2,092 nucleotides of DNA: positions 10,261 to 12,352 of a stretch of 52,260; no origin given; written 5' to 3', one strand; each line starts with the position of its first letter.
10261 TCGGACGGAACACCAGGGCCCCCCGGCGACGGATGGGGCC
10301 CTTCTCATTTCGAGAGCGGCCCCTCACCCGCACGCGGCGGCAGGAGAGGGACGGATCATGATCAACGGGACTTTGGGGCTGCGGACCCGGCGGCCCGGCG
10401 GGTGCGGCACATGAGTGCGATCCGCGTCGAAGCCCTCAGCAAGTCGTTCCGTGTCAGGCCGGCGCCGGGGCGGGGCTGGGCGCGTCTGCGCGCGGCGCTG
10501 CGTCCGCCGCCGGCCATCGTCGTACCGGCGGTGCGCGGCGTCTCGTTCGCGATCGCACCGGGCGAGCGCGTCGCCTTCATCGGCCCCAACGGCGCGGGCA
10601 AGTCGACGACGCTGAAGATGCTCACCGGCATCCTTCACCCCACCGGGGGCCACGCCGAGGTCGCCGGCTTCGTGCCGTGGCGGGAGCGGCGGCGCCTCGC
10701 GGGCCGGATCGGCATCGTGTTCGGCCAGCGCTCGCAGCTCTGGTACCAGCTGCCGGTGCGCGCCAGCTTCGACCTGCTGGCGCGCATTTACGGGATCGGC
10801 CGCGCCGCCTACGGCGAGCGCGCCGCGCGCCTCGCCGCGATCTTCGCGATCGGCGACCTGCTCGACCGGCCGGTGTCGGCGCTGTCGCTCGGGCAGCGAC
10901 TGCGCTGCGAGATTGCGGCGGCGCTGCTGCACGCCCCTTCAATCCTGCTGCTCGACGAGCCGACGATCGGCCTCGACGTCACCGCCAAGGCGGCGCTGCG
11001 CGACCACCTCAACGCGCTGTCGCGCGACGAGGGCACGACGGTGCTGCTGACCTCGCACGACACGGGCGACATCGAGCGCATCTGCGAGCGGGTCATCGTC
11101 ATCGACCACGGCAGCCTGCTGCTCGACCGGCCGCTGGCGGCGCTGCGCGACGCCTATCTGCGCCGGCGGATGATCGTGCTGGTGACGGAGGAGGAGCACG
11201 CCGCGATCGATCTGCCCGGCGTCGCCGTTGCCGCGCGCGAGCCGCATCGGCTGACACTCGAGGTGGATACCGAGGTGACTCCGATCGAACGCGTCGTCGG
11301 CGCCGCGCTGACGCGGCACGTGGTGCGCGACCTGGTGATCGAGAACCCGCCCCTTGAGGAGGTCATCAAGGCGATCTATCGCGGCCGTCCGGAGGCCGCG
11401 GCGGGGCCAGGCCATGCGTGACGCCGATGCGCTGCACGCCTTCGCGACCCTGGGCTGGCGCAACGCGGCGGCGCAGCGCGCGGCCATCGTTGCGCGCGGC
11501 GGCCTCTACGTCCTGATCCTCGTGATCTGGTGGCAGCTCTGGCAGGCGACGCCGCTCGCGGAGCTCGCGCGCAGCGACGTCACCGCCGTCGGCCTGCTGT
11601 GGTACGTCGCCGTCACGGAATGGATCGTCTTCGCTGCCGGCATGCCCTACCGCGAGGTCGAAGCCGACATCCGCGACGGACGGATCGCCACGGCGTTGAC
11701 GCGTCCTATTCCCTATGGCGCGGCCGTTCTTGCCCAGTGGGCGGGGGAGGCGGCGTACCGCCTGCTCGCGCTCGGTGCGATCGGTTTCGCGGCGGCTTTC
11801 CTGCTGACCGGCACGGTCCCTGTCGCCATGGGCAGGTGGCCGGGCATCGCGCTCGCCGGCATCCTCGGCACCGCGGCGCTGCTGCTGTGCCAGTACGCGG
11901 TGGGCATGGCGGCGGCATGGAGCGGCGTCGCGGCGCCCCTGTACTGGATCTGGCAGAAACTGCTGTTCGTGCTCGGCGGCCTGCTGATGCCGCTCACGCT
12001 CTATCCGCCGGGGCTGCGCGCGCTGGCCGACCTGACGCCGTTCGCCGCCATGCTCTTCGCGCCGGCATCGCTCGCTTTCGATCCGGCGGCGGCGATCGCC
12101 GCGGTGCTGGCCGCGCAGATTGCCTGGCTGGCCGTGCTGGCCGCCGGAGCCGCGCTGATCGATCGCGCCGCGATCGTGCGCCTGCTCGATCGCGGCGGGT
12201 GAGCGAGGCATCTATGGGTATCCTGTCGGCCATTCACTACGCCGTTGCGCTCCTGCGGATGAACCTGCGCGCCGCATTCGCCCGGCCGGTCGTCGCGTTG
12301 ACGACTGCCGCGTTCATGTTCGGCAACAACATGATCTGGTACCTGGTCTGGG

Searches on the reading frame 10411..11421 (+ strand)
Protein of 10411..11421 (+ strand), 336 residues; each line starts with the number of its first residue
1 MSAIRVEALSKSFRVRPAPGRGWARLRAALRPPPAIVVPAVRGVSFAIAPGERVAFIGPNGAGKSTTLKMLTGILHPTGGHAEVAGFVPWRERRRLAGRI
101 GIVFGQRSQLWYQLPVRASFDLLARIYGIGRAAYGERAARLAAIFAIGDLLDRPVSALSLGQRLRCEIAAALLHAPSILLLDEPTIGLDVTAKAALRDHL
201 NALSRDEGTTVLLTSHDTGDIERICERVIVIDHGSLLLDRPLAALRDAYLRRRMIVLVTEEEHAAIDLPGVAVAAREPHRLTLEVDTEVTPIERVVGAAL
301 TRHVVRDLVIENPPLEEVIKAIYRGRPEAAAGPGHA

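Call 8: search_protein_families(library=pfam, proteins=[window:10411-11421:+])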
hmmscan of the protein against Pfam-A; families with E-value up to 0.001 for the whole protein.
window:10411-11421:+ (336 aa): 2 families
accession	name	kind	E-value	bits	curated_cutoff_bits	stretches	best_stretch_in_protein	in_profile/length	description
PF00005.33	ABC_tran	-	5.5e-28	98.7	25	1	42-185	2-136/137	ABC transporter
PF13304.12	AAA_21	-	7.4e-14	53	27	1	148-218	228-300/304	AAA domain, putative AbiEii toxin, Type IV TA system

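Call 11: find_related_loci(query=window:10411-11421:+, collection=genome_contigs, flank=3000)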
Query window:10411-11421:+ (336 aa) in genome_contigs; peptide patterns used: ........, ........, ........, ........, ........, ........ (x = any residue, [..] = any of these).
564 stretches matched a pattern; 216 encode a relative of the query (tblastn E <= 1e-3); the best 80 are kept; 80 distinct loci.
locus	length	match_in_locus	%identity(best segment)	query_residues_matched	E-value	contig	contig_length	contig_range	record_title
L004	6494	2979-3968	72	1-330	4e-151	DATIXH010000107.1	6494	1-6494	MAG TPA_asm: Candidatus Acidoferrum sp. isolate SMAG_U15244 k141_744061, whole genome shotgun sequence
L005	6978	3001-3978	76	1-325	8e-150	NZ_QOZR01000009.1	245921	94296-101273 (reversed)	Virgifigura deserti strain SYSU D60014 s1173_Contig9, whole genome shotgun sequence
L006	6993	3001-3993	74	1-335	5e-150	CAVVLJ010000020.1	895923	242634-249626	MAG: uncultured proteobacterium isolate MFD09222.bin.2.131 genome assembly, contig: contig_79912, whole genome shotgun s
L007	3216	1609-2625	69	1-332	4e-148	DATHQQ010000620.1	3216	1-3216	MAG TPA_asm: Verrucomicrobiia bacterium isolate SMAG_U12743 k141_1494943, whole genome shotgun sequence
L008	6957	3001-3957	69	2-325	3e-140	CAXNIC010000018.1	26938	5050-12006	MAG: Alphaproteobacteria bacterium isolate LH-05nov19-173 genome assembly, contig: LH-05nov19-C3449, whole genome shotgu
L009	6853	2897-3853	69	2-325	4e-139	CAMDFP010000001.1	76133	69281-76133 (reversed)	MAG: Asaia bogorensis isolate MoH-23oct19-153 genome assembly, contig: MoH-23oct19-C214, whole genome shotgun sequence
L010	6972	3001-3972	69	2-331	3e-139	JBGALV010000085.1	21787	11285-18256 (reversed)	MAG: Alphaproteobacteria bacterium isolate MAG_MBR_H10.65 MBRH10-65_opera_contig_8221, whole genome shotgun sequence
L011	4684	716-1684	73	1-324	2e-139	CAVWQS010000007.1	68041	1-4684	MAG: uncultured Alphaproteobacteria bacterium isolate MFD04967.bin.1.181 genome assembly, contig: contig_25942, whole ge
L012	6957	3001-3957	71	1-324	1e-138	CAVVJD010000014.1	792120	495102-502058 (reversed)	MAG: uncultured Alphaproteobacteria bacterium isolate MFD04850.bin.2.271 genome assembly, contig: contig_29308, whole ge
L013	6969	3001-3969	69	3-331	1e-138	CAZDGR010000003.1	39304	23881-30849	MAG TPA_asm: uncultured Rhizobium sp. isolate SRP150892_co1_281 genome assembly, contig: NODE_751_length_39304_cov_6.527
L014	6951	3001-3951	69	4-325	4e-138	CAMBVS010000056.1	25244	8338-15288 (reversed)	MAG: Rhizobium sp. Q54 isolate TH-08apr19-116 genome assembly, contig: TH-08apr19-C5137, whole genome shotgun sequence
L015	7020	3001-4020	68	1-334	2e-137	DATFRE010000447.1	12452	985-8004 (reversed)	MAG TPA_asm: Dongiaceae bacterium isolate SMAG_U9350 k141_1292130, whole genome shotgun sequence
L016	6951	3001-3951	68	3-324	9e-137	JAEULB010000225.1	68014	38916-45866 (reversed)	MAG: Rhodospirillaceae bacterium isolate new MAG-110 k141_1823538, whole genome shotgun sequence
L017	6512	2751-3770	68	1-334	3e-135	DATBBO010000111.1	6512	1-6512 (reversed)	MAG TPA_asm: Dongiaceae bacterium isolate SMAG_U5761 k141_1287932, whole genome shotgun sequence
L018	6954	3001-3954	68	3-325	2e-135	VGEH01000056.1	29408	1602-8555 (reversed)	MAG: Alphaproteobacteria bacterium isolate K_Offshore_80m_m2_051 K_Offshore_80m_m2_051_Ga0194132_10003215, whole genome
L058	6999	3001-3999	53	2-336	1e-102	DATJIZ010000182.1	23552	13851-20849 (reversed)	MAG TPA_asm: Gemmatimonadaceae bacterium isolate SMAG_U15552 k141_114148, whole genome shotgun sequence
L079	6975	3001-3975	50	1-323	3e-97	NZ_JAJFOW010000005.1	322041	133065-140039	Cohnella sp. REN36 Scaffold5, whole genome shotgun sequence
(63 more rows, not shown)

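Call 16: search_protein_families(library=ncbifam, proteins=[window:10411-11421:+], max_evalue=0.01)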
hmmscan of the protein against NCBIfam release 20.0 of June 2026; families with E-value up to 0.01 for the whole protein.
window:10411-11421:+ (336 aa): 190 families (the best 25 are shown)
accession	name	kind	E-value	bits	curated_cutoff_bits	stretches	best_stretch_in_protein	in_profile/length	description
TIGR01188.1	drrA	subfamily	3.5e-57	194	312.45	1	39-318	7-296/302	daunorubicin resistance ABC transporter, ATP-binding protein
TIGR03864.1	PQQ_ABC_ATP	hypoth_equivalog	2.8e-45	154.6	302.25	1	40-246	16-220/236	ABC transporter, ATP-binding subunit, PQQ-dependent alcohol dehydrogenase system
NF033858.1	ABC2_perm_RbbA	equivalog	1.7e-41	142.1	1050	1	40-241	281-481/909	ribosome-associated ATPase/putative transporter RbbA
TIGR03522.1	GldA_ABC_ATP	equivalog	7.8e-39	133.9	402.6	1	40-261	17-235/301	gliding motility-associated ABC transporter ATP-binding subunit GldA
NF010060.0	PRK13537.1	equivalog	1.3e-33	116.2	521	1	41-237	31-225/314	nodulation factor ABC transporter ATP-binding protein NodI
TIGR04521.1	ECF_ATPase_2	equivalog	6.2e-33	114.1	330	1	39-241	19-228/279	energy-coupling factor transporter ATPase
NF010059.0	PRK13536.1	equivalog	6.8e-31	107.2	549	1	40-238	58-254/342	nodulation factor ABC transporter ATP-binding protein NodI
TIGR02142.1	modC_ABC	equivalog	4.3e-30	105.2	285.05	1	47-266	19-236/353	molybdenum ABC transporter ATP-binding protein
NF040873.1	AztA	equivalog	4.5e-30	104.6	220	1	39-228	6-189/191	zinc ABC transporter ATP-binding protein AztA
TIGR03873.1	F420-0_ABC_ATP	hypoth_equivalog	5.1e-30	104.6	372.4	1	40-237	16-216/256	putative F420-0 ABC transporter ATP-binding protein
TIGR01288.1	nodI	equivalog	1.4e-29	103.1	424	1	41-247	20-224/303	nodulation factor ABC transporter ATP-binding protein NodI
TIGR03375.1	type_I_sec_LssB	subfamily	2.9e-29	101.9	693.1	2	157-244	603-687/696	type I secretion system permease/ATPase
TIGR04406.1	LPS_export_lptB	equivalog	4.9e-29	101.3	240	1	40-239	16-216/239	LPS export ABC transporter ATP-binding protein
TIGR01166.1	cbiO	subfamily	7e-28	97.4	211.8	1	40-218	7-187/190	cobalt ABC transporter, ATP-binding protein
NF000355.4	ribo_prot_ABC_F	equivalog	9.3e-28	97.3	380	1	43-236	20-192/499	ribosomal protection-like ABC-F family protein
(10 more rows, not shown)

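Call 41: find_homologous_proteins(query=window:10411-11421:+, max_evalue=1e-80)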
Query window:10411-11421:+ (336 aa): 4850 proteins with E <= 1e-80 among 8000 candidates; the best 120 are listed.
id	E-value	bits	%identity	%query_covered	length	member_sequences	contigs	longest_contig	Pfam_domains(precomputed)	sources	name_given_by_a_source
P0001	9.5e-193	658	91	100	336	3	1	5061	PF00005.34,PF13304.13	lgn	-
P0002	4.1e-170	583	85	97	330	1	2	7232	PF00005.34,PF13304.13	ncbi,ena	-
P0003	1.9e-157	542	82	97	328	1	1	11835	PF00005.34,PF13304.13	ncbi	-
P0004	1.4e-154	532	80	98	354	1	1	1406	PF00005.34,PF13304.13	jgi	jgi:ABC-2 type transport system ATP-binding protein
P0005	7.5e-154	530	79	100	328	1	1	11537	PF00005.34,PF13304.13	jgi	jgi:ABC-2 type transport system ATP-binding protein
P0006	1.9e-152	525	75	100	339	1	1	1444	PF00005.34,PF13304.13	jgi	jgi:ABC-2 type transport system ATP-binding protein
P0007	5.2e-150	517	75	97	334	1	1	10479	PF00005.34,PF13304.13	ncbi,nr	ncbi:MAG: ATP-binding cassette domain-containing protein [Proteobacteria bacterium]|nr:ATP-binding c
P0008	4.6e-149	514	76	97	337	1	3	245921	PF00005.34,PF13304.13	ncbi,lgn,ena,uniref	ncbi:ATP-binding cassette domain-containing protein [Rhodospirillaceae bacterium SYSU D60014]|uniref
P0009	9.8e-149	513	72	98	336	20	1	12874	PF00005.34,PF13304.13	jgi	-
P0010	2.9e-147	508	73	98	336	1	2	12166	PF00005.34,PF13304.13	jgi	jgi:ABC-2 type transport system ATP-binding protein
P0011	3.8e-147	508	72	99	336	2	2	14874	PF00005.34,PF13304.13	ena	-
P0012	4.0e-147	508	72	100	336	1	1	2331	PF00005.34,PF13304.13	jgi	jgi:ABC-2 type transport system ATP-binding protein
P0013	5.1e-147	507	73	97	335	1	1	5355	PF00005.34,PF13304.13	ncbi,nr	ncbi:MAG: ATP-binding cassette domain-containing protein [Alphaproteobacteria bacterium]|nr:ATP-bind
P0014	7.1e-147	507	72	100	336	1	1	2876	PF00005.34,PF13304.13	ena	-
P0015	7.8e-147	507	75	97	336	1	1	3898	PF00005.34,PF13304.13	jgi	jgi:ABC-2 type transport system ATP-binding protein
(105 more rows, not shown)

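Call 43: find_encoding_contigs(protein=P0001, flank=3000, max_places=3)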
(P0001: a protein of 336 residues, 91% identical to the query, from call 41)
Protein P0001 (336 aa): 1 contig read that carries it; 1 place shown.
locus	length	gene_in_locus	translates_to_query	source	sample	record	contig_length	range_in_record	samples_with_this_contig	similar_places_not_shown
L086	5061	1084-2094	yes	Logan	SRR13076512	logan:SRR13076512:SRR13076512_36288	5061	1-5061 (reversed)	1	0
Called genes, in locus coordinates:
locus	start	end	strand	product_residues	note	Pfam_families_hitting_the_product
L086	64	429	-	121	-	-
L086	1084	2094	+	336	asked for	PF00005:ABC_tran, PF13304:AAA_21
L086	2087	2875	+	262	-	PF06182:ABC2_membrane_6 (weak)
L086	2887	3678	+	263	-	PF06182:ABC2_membrane_6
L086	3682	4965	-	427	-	PF13660:DUF4147, PF05161:MOFRL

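Call 44: find_encoding_contigs(protein=P0002, flank=3000, max_places=3)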
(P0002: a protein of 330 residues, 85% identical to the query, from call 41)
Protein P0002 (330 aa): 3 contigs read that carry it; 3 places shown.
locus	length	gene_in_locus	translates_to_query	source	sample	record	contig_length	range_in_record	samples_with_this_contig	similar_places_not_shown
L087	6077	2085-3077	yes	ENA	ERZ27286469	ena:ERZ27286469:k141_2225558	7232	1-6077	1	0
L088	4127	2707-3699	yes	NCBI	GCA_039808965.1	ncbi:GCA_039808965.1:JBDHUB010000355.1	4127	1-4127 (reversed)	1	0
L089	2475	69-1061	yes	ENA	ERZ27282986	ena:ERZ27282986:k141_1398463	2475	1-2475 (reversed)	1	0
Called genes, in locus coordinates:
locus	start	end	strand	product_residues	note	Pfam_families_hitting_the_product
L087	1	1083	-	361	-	?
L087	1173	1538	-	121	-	-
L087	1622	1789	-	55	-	-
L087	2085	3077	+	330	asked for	PF00005:ABC_tran, PF13304:AAA_21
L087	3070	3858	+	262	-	-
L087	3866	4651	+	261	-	PF06182:ABC2_membrane_6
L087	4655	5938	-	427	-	PF13660:DUF4147, PF05161:MOFRL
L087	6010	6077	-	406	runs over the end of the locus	?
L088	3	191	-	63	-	?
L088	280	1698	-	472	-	PF00224:PK, PF02887:PK_C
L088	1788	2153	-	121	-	-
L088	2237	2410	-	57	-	-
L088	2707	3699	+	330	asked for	PF00005:ABC_tran, PF13304:AAA_21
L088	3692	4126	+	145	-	?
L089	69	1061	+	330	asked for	PF00005:ABC_tran, PF13304:AAA_21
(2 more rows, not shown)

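Call 45: find_encoding_contigs(protein=P0003, flank=3000, max_places=3)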
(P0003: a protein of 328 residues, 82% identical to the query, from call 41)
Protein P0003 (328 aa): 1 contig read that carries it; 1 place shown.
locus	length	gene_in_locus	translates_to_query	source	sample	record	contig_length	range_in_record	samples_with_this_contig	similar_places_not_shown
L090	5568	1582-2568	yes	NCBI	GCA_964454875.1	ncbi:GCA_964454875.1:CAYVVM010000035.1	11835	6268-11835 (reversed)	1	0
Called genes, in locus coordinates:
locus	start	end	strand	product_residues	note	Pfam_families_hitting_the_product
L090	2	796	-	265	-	?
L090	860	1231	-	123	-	-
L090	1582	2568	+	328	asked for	PF00005:ABC_tran, PF13304:AAA_21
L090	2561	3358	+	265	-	PF06182:ABC2_membrane_6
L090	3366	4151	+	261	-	PF06182:ABC2_membrane_6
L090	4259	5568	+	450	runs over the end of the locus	-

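Call 52: search_protein_families(library=pfam, proteins=[L079:3974-4840:+, L079:4866-5666:+, L079:4816-5622:+, L058:3001-3999:+], max_evalue=0.01)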
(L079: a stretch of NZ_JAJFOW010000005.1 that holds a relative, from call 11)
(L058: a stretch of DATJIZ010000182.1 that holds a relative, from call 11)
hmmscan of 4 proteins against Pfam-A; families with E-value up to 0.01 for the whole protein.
L079:3974-4840:+ (288 aa): 0 families

L079:4866-5666:+ (266 aa): 0 families

L079:4816-5622:+ (268 aa): 1 family
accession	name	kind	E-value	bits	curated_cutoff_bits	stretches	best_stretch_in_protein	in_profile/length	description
PF06182.17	ABC2_membrane_6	-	4e-27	95.9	22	1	44-260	4-227/229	ABC-2 family transporter protein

L058:3001-3999:+ (333 aa): 4 families
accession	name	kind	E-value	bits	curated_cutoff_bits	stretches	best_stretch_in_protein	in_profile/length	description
PF00005.33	ABC_tran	-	1.4e-26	94.2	25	1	41-184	2-136/137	ABC transporter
PF13304.12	AAA_21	-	1.3e-14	55.5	27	2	152-217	233-300/304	AAA domain, putative AbiEii toxin, Type IV TA system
PF13732.12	DrrA1-3_C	-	0.0025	18.9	27.4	1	240-318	2-76/81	ATP-binding protein DrrA1-3-like, C-terminal domain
PF13555.12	AAA_29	-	0.0025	17.9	27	1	45-78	17-50/61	P-loop containing region of AAA domain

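Call 73: find_related_loci(query=window:10411-11421:+, collection=metagenome_contigs, flank=700)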
Query window:10411-11421:+ (336 aa) in metagenome_contigs; peptide patterns used: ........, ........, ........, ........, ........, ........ (x = any residue, [..] = any of these).
600 stretches matched a pattern (row limit reached: there are more); 235 encode a relative of the query (tblastn E <= 1e-3); the best 80 are kept; 80 distinct loci.
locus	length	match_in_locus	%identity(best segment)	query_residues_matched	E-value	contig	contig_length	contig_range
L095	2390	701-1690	72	1-330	3e-153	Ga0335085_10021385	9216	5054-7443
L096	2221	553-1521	71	1-325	1e-150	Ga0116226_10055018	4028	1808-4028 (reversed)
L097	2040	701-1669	69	1-325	1e-152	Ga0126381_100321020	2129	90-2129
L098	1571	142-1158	69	1-332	1e-154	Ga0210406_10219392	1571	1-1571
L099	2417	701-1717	68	1-336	2e-141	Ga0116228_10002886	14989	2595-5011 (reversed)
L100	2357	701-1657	70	2-325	7e-142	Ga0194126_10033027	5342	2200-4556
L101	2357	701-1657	69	2-325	3e-140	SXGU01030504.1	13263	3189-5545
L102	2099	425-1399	70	1-325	5e-143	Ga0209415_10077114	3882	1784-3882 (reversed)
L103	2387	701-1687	70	1-336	7e-140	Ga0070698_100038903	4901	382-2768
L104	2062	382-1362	69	1-324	7e-141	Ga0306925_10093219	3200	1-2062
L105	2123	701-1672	72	1-325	1e-141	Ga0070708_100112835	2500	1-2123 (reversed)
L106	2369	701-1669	67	1-325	1e-135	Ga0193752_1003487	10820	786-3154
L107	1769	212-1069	74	40-325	5e-139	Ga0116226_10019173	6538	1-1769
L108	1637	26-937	72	34-335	8e-137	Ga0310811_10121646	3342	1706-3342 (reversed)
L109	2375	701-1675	70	1-325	5e-132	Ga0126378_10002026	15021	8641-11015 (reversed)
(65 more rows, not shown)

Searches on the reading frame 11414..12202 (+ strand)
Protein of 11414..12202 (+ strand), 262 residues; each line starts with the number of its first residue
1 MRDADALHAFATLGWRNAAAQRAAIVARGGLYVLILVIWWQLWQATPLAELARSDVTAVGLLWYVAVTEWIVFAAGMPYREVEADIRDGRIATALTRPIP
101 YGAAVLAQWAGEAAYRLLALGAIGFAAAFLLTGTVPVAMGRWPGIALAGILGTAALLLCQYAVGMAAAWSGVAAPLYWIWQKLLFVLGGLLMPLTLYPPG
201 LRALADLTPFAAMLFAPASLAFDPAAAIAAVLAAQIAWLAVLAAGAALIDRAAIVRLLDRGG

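Call 8: search_protein_families(library=pfam, proteins=[window:11414-12202:+])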
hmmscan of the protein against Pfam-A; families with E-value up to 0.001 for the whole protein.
window:11414-12202:+ (262 aa): 1 family
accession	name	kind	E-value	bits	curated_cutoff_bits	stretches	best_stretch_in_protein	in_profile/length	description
PF06182.17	ABC2_membrane_6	-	0.00054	20.2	22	1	80-244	52-213/229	ABC-2 family transporter protein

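Call 16: search_protein_families(library=ncbifam, proteins=[window:11414-12202:+], max_evalue=0.01)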
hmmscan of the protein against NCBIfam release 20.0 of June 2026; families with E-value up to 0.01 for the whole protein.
window:11414-12202:+ (262 aa): 0 families
